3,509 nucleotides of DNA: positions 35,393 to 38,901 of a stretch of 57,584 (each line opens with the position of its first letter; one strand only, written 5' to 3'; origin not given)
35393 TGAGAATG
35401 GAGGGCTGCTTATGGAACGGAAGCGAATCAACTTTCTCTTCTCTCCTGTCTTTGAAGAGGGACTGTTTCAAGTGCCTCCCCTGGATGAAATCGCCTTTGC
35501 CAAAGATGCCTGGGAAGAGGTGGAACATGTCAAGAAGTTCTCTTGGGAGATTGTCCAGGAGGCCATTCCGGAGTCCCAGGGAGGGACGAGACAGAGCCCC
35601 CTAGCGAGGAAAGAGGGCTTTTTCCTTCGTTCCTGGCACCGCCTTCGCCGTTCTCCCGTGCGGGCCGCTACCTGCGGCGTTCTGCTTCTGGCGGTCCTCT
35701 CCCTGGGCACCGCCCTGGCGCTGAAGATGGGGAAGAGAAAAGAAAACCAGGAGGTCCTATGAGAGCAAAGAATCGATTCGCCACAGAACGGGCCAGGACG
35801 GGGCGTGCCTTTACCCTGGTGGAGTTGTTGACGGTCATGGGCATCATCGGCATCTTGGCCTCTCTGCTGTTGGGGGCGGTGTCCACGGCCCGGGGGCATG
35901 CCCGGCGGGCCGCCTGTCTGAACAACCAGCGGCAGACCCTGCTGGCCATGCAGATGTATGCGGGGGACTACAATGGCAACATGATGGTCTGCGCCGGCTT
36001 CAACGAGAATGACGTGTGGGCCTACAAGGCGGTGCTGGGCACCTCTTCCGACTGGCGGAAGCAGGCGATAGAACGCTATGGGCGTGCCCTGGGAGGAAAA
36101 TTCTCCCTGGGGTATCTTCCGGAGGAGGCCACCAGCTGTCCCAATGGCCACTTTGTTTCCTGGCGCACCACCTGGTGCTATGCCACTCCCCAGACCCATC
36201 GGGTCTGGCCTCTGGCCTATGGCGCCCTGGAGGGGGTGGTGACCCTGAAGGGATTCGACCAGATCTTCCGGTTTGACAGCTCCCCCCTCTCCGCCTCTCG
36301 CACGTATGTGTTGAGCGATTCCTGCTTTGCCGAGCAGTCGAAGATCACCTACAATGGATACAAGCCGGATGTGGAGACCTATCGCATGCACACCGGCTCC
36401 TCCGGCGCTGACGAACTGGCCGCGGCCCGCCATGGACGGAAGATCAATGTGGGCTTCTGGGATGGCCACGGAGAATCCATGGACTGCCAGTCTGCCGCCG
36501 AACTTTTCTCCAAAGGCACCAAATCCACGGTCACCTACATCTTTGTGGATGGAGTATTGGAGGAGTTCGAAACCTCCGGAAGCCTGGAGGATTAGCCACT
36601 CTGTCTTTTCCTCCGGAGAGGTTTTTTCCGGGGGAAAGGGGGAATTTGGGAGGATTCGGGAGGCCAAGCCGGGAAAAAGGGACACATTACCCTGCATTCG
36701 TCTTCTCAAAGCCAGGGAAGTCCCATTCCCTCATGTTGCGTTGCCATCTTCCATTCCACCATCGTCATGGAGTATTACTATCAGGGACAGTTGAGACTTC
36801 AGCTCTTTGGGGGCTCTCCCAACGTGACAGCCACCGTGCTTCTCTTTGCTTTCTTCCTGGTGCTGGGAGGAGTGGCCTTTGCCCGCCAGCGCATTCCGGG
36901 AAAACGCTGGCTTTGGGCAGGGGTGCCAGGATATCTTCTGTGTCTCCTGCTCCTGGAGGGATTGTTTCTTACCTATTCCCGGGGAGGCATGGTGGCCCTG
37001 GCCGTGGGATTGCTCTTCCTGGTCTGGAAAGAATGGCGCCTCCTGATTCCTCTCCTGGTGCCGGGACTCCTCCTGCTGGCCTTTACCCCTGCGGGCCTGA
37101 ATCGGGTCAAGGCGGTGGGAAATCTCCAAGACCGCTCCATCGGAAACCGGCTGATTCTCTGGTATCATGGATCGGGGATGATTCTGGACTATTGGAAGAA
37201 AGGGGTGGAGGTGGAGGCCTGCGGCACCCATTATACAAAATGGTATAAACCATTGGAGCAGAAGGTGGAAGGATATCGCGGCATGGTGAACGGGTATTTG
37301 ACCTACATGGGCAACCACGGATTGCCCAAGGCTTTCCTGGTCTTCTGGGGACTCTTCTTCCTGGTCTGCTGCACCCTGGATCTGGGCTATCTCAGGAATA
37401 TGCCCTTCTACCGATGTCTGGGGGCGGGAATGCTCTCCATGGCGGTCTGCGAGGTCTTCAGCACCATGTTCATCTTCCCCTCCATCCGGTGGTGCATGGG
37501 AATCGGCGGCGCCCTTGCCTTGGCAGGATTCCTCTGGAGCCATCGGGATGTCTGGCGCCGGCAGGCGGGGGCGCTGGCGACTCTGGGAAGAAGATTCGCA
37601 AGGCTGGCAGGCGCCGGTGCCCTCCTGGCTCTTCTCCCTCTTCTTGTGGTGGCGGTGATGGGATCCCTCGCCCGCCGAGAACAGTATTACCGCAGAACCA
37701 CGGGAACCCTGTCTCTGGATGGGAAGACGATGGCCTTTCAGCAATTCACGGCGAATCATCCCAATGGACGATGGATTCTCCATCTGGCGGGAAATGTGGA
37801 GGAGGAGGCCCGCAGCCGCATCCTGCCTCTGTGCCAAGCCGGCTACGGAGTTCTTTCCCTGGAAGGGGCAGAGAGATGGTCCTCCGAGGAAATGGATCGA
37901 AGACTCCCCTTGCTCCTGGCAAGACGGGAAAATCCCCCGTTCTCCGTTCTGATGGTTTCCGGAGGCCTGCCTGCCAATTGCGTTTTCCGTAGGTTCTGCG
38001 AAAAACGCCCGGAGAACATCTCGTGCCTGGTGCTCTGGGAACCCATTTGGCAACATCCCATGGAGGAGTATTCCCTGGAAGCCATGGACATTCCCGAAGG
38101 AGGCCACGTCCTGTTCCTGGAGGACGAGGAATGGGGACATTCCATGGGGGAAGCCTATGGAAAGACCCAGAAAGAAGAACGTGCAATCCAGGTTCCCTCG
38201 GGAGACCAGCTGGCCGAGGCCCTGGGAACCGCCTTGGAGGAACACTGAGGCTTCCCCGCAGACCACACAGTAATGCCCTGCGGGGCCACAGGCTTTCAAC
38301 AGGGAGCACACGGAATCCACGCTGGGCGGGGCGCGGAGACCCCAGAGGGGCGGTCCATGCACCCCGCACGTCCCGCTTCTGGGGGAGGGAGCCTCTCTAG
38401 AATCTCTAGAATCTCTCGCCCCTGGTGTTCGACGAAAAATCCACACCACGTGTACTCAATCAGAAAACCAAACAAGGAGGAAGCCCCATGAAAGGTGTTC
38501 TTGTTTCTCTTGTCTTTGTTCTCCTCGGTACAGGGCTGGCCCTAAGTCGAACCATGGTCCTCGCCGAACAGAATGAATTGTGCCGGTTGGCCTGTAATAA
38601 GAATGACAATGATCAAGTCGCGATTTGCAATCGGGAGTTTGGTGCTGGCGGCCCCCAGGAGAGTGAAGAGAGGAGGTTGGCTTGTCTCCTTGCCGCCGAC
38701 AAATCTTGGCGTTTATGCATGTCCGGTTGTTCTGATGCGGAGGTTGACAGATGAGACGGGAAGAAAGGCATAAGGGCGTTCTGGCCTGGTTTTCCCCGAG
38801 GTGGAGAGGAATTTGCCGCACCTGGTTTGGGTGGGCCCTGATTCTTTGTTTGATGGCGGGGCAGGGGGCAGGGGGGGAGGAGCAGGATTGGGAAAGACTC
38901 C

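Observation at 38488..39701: Second, sequence-unrelated copy of the same Cys scaffold, again directly upstream of a paralog: a conserved 'Cys-hairpin + tethered P protein' gene pair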

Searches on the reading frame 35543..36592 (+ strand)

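Call 5: search_protein_families(library=pfam, max_evalue=1, proteins=[window:35543-36592:+])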
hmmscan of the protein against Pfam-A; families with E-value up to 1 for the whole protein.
window:35543-36592:+ (350 aa): 2 families
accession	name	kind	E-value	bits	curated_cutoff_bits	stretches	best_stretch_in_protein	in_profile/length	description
PF07963.17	N_methyl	-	0.00019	21.3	21.2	1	88-109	5-26/27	Prokaryotic N-terminal methylation motif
PF07596.16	SBP_bac_10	-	0.00034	21.2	23.3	1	115-145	2-32/268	Protein of unknown function (DUF1559)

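Call 6: search_protein_families(library=ncbifam, max_evalue=1, proteins=[window:35543-36592:+])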
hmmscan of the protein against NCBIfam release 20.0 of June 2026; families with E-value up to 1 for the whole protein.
window:35543-36592:+ (350 aa): 12 families
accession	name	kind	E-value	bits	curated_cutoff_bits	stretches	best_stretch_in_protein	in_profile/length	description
TIGR02532.1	IV_pilin_GFxxxE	domain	0.00014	21.6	16.3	1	88-110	2-24/24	prepilin-type N-terminal cleavage/methylation domain-containing protein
NF041013.1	T4P_ComGE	equivalog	0.001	19.1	49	1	88-117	4-33/83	competence type IV pilus minor pilin ComGE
TIGR01708.2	typeII_sec_gspH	equivalog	0.0011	19.1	80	1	89-121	3-37/169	type II secretion system minor pseudopilin GspH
TIGR01710.1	typeII_sec_gspG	equivalog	0.0013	18.8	88.85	1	88-139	1-52/134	type II secretion system major pseudopilin GspG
NF007862.0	PRK10574.1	equivalog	0.0069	16.5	138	1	87-134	4-47/145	prepilin peptidase-dependent pilin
NF041775.1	typeIV_PilA_Myxo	equivalog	0.0089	16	400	1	87-110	10-33/214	type IV pilin protein PilA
NF040999.1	pilin_ComGC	equivalog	0.01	16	75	1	88-120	2-34/84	competence type IV pilus major pilin ComGC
TIGR02596.1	TIGR02596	subfamily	0.027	14.6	70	1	90-116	1-27/196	Verru_Chthon cassette protein D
NF040982.1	ComGD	equivalog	0.029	14.8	70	1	88-140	2-54/139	competence type IV pilus minor pilin ComGD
TIGR02599.1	TIGR02599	subfamily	0.054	12.7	256.5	1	89-131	1-43/361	Verru_Chthon cassette protein C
NF007800.0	PRK10506.1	equivalog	0.12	12.2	158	1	84-151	5-72/163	prepilin peptidase-dependent protein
NF047828.1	T3SSXpsI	equivalog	0.21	11.6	150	1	88-135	2-47/132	type II secretion system protein XpsI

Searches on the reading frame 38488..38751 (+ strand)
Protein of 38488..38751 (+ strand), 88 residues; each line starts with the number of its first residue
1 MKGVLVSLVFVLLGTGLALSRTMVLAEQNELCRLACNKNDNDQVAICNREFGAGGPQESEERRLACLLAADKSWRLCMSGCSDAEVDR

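Call 5: search_protein_families(library=pfam, max_evalue=1, proteins=[window:38488-38751:+])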
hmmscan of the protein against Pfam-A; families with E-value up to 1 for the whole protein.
window:38488-38751:+ (88 aa): 0 families

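Call 6: search_protein_families(library=ncbifam, max_evalue=1, proteins=[window:38488-38751:+])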
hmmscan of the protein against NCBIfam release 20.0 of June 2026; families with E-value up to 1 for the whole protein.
window:38488-38751:+ (88 aa): 0 families

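Call 8: find_homologous_proteins(query=window:38488-38751:+, max_evalue=10)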
Query seq(88 aa) (88 aa): 3 proteins with E <= 10 among 18 candidates.
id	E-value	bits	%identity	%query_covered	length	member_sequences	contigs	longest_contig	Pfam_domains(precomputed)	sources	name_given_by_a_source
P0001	6.4e-46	172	89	100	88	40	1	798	-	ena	-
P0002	1.1e-45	171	66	82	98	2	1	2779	-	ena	-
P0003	6.9e-24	101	88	64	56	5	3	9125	-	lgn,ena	-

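Call 15: find_encoding_contigs(protein=P0003, flank=10000, max_places=4)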
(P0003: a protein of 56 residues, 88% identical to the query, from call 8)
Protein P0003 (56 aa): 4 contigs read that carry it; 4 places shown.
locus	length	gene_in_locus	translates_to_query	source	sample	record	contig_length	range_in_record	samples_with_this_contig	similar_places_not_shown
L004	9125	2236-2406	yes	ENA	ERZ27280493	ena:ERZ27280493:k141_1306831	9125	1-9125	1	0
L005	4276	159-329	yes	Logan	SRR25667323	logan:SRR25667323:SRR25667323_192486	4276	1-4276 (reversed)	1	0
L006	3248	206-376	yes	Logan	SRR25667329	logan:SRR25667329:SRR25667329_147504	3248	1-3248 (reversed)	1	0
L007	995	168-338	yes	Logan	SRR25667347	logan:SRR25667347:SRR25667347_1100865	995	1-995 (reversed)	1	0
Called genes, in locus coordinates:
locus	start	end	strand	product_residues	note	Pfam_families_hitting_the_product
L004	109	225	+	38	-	-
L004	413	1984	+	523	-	PF04932:Wzy_C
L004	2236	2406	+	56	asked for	-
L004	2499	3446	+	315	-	-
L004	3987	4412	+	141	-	PF03946:Ribosomal_L11_N, PF00298:Ribosomal_L11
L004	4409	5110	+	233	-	PF00687:Ribosomal_L1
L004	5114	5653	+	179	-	PF00466:Ribosomal_L10, PF27436:RL10_C (weak)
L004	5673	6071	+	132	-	PF16320:Ribosomal_L12_N, PF00542:Ribosomal_L12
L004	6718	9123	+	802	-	?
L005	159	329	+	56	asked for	-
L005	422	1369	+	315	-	-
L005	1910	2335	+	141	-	PF03946:Ribosomal_L11_N, PF00298:Ribosomal_L11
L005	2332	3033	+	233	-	PF00687:Ribosomal_L1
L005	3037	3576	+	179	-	PF00466:Ribosomal_L10, PF27436:RL10_C (weak)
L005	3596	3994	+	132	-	PF16320:Ribosomal_L12_N, PF00542:Ribosomal_L12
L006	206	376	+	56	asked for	-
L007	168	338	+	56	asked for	-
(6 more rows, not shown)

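Call 77: list_cluster_members(proteins=[window:38488-38751:+, window:32664-32894:+, window:38751-39698:+, window:32920-33831:+, window:32245-32664:+, window:31769-32245:+, window:33982-34854:+, window:30704-31618:+])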
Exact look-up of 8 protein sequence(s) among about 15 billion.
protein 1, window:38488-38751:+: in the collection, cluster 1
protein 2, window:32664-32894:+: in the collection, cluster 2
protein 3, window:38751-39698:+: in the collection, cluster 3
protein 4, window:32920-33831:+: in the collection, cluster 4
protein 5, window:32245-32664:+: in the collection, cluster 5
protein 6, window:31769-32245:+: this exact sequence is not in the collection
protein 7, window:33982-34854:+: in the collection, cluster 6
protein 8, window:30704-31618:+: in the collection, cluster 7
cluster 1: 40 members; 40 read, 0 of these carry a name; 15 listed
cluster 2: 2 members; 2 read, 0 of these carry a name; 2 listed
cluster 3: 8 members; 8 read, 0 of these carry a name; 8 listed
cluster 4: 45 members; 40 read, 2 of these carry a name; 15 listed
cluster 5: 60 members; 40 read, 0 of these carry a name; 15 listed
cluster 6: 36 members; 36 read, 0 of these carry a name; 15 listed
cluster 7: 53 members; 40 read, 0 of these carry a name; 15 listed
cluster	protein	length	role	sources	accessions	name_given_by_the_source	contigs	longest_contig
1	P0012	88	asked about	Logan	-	-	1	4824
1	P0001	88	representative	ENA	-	-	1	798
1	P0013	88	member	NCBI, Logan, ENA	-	-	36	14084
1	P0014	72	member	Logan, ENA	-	-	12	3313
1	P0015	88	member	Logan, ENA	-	-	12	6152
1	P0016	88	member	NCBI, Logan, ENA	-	-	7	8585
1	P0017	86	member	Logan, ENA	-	-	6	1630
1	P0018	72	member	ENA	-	-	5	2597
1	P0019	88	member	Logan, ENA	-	-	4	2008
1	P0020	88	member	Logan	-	-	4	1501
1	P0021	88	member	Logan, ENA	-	-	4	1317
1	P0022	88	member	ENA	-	-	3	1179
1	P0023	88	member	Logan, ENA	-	-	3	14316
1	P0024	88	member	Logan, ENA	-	-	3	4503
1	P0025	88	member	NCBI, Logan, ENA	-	-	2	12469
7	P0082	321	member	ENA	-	-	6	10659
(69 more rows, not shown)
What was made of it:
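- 38488..38754 (+): Gene B: 88-aa secreted Cys-hairpin protein. Its 90% cluster has 40 members seen on dozens of contigs (call 77).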

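Call 79: find_encoding_contigs(protein=P0082, flank=10000, max_places=3)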
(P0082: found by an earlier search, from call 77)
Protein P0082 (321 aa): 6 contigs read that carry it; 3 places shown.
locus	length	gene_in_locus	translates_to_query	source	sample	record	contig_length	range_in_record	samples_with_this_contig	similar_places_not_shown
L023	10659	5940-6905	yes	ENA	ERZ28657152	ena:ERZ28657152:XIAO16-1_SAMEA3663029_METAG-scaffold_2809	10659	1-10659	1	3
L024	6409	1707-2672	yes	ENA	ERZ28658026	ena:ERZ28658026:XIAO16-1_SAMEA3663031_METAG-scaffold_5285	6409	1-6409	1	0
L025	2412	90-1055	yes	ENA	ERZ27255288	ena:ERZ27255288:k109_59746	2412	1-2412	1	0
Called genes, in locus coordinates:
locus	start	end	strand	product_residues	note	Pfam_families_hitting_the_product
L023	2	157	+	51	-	?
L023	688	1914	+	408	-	PF00009:GTP_EFTU, PF03144:GTP_EFTU_D2, PF03143:GTP_EFTU_D3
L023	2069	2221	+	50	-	PF00471:Ribosomal_L33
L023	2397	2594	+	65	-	PF00584:SecE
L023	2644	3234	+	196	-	PF02357:NusG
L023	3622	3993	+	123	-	-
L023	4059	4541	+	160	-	-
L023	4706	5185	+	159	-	PF00581:Rhodanese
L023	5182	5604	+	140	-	-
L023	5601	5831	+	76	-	-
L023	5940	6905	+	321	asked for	-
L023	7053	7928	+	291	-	-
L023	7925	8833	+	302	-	-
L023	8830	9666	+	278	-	-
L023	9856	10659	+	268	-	?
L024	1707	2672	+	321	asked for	-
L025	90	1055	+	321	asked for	-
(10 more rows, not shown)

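Call 84: find_encoding_contigs(protein=P0014, flank=3000, max_places=4)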
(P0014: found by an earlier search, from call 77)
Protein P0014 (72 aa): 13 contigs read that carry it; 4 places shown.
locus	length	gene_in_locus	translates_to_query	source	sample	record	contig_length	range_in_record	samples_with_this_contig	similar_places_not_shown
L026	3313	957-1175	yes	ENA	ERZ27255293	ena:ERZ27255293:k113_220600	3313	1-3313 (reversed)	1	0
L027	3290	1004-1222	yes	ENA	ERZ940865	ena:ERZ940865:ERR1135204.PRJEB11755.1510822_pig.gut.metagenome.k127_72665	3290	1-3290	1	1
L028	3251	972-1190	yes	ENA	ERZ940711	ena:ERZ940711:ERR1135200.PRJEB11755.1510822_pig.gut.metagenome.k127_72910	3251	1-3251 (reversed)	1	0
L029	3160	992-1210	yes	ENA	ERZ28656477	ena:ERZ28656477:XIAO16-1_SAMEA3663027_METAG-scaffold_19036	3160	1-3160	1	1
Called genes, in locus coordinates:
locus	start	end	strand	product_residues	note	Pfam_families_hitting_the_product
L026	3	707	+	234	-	?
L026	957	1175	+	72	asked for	-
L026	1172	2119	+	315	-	-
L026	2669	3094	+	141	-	PF03946:Ribosomal_L11_N, PF00298:Ribosomal_L11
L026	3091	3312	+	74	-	?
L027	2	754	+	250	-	?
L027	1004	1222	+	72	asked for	-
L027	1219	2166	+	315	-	-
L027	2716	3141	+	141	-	PF03946:Ribosomal_L11_N, PF00298:Ribosomal_L11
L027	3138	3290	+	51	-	?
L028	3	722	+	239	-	?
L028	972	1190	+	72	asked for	-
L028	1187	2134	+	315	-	-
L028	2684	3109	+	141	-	PF03946:Ribosomal_L11_N, PF00298:Ribosomal_L11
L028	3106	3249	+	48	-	?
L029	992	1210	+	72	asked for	-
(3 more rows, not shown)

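Call 88: search_protein_families(library=padloc, max_evalue=0.1, proteins=[window:38488-38751:+])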
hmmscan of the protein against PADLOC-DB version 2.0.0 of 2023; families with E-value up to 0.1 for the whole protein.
window:38488-38751:+ (88 aa): 0 families
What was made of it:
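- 38488..38754 (+): No Pfam, NCBIfam or PADLOC family (calls 5, 6, 88).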

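Call 89: search_protein_families(library=phrogs, max_evalue=0.1, proteins=[window:38488-38751:+])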
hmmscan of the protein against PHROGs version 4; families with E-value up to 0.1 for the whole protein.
window:38488-38751:+ (88 aa): 1 family
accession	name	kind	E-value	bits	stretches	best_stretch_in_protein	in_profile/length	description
phrog_25130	-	unknown function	0.03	15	1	6-66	5-58/61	-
